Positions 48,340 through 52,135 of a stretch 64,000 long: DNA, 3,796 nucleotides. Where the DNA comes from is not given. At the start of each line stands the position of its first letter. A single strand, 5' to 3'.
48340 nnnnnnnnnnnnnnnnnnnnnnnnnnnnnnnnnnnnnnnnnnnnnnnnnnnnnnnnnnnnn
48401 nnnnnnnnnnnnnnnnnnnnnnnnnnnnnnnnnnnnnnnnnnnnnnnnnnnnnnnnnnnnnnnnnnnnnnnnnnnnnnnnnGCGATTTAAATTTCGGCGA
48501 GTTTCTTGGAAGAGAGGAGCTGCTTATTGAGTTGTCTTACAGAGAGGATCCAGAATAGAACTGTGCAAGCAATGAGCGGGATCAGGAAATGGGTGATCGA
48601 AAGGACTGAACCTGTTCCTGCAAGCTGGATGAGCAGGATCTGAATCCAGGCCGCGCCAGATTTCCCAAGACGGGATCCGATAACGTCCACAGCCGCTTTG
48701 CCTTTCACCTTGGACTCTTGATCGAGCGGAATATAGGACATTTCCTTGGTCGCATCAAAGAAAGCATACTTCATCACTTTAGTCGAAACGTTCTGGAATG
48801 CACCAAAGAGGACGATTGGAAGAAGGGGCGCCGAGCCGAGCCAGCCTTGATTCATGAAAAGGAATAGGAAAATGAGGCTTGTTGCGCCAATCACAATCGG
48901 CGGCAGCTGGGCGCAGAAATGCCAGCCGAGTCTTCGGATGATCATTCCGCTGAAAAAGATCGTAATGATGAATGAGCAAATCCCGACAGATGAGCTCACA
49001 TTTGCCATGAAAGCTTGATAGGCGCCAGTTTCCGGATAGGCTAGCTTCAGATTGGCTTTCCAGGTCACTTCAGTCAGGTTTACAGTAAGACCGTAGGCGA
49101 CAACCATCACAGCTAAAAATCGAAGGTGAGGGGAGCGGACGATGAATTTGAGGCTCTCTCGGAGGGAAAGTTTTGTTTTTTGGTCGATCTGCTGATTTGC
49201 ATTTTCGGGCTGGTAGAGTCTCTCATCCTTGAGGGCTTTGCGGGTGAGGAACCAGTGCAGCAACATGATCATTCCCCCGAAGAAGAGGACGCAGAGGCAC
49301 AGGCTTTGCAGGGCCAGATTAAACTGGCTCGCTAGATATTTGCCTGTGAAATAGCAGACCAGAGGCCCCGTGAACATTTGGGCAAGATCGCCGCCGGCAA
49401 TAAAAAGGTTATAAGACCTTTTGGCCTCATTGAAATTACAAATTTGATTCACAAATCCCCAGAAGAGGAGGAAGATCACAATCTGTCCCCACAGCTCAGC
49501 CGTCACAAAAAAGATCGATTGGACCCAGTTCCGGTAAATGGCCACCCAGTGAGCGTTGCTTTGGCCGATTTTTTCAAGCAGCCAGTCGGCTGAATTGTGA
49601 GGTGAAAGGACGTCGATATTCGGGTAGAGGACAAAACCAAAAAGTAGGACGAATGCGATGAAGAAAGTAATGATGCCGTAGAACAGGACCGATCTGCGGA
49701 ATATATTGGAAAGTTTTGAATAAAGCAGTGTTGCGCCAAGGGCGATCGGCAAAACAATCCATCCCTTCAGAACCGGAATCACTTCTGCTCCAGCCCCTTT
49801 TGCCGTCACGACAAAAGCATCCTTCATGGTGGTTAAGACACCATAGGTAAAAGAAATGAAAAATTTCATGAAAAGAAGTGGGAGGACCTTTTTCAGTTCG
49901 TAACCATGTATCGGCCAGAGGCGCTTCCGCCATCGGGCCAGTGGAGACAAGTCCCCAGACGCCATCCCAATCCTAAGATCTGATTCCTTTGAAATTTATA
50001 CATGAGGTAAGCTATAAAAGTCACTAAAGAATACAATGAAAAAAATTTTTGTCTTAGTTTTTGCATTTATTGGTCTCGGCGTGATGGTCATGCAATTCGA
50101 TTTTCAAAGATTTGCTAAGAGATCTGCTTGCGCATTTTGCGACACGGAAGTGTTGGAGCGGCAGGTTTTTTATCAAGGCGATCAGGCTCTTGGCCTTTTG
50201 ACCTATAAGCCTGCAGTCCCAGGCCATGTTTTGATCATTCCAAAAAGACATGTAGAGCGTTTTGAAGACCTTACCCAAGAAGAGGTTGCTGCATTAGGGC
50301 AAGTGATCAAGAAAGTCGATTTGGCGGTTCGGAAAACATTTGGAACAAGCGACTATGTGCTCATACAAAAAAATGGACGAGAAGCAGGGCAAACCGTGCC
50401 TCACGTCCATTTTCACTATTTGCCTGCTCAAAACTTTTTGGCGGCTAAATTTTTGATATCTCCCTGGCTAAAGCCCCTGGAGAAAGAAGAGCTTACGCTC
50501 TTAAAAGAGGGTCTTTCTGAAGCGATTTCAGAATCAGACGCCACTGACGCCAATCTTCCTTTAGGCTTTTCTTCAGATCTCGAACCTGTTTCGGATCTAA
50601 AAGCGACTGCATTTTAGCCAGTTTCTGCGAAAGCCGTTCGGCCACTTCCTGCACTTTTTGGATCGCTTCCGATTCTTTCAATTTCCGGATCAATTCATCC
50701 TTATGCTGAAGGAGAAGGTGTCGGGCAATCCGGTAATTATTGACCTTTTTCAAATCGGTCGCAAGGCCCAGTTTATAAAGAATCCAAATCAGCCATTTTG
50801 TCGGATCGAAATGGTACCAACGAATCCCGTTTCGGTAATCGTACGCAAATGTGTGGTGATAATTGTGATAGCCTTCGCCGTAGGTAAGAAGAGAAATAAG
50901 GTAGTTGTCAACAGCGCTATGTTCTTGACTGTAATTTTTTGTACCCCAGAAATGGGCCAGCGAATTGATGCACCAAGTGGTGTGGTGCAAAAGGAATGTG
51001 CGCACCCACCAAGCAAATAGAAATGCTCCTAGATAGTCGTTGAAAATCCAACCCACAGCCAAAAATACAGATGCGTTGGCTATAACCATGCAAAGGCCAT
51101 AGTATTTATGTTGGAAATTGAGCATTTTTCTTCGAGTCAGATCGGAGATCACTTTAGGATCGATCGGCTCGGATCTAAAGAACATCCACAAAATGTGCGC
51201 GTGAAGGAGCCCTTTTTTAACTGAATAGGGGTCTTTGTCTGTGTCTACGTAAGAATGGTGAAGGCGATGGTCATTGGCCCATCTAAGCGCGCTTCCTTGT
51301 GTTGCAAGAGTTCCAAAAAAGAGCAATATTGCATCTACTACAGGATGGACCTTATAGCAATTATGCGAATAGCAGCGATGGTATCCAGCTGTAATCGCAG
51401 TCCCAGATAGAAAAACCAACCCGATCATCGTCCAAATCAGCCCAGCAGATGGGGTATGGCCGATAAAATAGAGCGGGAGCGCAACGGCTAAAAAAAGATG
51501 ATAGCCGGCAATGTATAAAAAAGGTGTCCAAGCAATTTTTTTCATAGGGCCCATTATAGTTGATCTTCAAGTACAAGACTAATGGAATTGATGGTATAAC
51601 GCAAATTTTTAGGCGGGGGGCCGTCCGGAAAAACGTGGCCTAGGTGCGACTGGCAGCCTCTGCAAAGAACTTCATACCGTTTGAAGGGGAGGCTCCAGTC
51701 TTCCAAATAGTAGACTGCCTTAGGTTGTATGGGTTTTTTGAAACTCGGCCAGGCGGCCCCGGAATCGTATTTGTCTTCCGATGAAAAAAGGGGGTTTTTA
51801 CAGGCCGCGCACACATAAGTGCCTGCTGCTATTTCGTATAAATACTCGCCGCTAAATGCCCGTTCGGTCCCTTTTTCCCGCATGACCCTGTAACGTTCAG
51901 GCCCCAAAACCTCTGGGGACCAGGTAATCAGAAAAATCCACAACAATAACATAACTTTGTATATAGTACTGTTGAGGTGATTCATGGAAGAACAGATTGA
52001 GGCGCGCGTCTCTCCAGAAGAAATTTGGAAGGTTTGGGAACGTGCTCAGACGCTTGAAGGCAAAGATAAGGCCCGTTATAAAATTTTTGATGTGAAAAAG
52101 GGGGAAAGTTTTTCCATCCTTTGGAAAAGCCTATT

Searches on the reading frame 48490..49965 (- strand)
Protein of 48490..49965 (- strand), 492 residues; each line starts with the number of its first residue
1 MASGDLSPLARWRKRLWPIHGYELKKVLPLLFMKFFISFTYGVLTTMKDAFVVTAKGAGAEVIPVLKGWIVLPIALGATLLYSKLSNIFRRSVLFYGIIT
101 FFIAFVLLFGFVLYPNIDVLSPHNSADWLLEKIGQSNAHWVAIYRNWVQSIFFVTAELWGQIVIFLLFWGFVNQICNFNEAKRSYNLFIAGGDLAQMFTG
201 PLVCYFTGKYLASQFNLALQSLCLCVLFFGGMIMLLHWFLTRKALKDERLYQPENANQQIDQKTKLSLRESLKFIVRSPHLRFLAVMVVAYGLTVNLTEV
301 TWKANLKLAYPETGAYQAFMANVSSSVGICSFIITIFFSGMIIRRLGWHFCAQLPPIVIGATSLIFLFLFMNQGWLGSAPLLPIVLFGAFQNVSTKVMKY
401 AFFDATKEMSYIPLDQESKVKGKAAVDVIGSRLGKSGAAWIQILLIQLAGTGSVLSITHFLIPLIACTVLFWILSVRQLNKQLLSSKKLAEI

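Call 22: search_protein_families(library=pfam, proteins=[window:48490-49965:-], max_evalue=0.001)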
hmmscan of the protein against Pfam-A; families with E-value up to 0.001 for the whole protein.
window:48490-49965:- (492 aa): 1 family
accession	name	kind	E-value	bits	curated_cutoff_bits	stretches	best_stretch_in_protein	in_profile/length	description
PF03219.20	TLC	-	3e-147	491.8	21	1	9-482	8-490/491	TLC ATP/ADP transporter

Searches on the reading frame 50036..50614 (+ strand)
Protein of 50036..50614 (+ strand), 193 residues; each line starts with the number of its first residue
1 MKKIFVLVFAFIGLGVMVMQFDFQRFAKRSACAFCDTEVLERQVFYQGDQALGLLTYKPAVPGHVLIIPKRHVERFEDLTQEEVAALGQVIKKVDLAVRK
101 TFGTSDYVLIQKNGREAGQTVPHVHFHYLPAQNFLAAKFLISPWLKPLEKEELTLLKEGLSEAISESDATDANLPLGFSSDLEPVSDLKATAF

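Call 22: search_protein_families(library=pfam, proteins=[window:50036-50614:+], max_evalue=0.001)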
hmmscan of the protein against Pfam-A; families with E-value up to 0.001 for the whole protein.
window:50036-50614:+ (193 aa): 2 families
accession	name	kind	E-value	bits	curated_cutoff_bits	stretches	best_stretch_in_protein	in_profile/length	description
PF01230.28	HIT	-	2.1e-25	89.7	21.5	1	40-132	4-96/98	HIT domain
PF11969.13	DcpS_C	-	1.3e-11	45.4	24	1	32-129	2-100/114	Scavenger mRNA decapping enzyme C-term binding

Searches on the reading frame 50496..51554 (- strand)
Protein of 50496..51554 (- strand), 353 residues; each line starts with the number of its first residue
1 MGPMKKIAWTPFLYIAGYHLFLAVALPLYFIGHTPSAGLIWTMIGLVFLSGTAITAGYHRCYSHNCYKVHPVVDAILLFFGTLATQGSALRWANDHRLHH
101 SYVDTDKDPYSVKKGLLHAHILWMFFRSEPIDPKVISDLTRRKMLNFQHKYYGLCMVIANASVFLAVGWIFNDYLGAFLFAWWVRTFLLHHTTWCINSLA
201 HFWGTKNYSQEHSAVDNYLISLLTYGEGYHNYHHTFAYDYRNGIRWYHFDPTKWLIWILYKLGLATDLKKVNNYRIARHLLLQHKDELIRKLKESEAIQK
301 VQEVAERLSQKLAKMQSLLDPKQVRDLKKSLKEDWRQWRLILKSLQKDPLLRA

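Call 22: search_protein_families(library=pfam, proteins=[window:50496-51554:-], max_evalue=0.001)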
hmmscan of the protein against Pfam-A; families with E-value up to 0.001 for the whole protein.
window:50496-51554:- (353 aa): 1 family
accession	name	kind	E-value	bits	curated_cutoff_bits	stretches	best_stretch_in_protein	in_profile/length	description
PF00487.30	FA_desaturase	-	2.1e-19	70.8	29.7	1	41-256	3-238/253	Fatty acid desaturase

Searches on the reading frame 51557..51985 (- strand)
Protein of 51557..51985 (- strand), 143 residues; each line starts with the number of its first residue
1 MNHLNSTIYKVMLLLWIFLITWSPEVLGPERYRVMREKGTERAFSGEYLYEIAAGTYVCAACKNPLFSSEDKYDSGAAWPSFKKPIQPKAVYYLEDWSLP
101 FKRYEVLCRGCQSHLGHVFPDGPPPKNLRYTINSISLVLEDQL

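Call 22: search_protein_families(library=pfam, proteins=[window:51557-51985:-], max_evalue=0.001)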
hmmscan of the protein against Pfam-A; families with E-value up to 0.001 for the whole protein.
window:51557-51985:- (143 aa): 2 families
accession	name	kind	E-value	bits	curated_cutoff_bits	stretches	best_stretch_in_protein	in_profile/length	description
PF01641.26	SelR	-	3e-43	146.9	24.9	1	27-139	1-114/116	SelR domain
PF24046.1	At4g08330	-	0.00038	20.9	27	0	92-128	63-101/129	At4g08330 beta-tent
